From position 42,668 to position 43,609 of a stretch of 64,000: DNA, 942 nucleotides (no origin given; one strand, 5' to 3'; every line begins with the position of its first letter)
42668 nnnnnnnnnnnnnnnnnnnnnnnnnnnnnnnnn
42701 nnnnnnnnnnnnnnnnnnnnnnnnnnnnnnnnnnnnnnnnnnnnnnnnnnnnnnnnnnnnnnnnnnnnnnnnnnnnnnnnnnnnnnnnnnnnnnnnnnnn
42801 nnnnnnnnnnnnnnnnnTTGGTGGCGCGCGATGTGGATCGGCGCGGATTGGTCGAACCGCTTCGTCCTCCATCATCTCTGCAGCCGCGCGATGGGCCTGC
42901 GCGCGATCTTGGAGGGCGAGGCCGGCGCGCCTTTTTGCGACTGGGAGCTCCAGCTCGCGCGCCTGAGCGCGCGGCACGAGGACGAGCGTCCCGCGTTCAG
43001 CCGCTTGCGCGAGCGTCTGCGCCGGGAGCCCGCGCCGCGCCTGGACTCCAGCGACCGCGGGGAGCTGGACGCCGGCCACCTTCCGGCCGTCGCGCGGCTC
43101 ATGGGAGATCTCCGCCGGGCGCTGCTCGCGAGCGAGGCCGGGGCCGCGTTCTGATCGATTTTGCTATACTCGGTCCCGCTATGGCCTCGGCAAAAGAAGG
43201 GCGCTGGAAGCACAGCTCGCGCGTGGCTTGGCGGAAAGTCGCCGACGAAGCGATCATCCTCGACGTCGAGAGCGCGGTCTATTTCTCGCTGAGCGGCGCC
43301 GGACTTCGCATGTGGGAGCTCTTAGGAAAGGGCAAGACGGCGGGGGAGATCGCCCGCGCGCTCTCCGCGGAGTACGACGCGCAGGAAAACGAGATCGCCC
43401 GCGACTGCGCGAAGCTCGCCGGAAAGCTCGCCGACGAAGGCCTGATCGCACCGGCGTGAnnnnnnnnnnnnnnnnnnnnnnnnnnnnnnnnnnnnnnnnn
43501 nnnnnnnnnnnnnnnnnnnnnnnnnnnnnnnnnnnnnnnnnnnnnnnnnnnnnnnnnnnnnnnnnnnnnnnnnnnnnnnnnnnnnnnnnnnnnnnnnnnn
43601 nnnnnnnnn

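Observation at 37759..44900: Tailoring-enzyme run upstream of the peptide: 2OG oxygenase, SPASM-type rSAM, triple GT2, NTase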

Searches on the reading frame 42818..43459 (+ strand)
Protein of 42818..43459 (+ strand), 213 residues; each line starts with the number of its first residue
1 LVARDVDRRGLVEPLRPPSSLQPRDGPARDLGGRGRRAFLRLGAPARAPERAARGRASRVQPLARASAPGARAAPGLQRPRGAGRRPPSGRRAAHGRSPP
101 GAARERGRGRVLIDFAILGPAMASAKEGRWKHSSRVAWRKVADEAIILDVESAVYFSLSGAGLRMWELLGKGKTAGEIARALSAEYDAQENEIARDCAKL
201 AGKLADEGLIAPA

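Call 4: search_protein_families(library=pfam, proteins=[window:42818-43459:+], max_evalue=0.01)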
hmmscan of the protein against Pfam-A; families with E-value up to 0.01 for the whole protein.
window:42818-43459:+ (213 aa): 1 family
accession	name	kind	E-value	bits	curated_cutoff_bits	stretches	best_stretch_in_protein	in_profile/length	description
PF05402.18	PqqD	-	2.4e-14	53.9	23.4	1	144-210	1-67/67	Coenzyme PQQ synthesis protein D (PqqD)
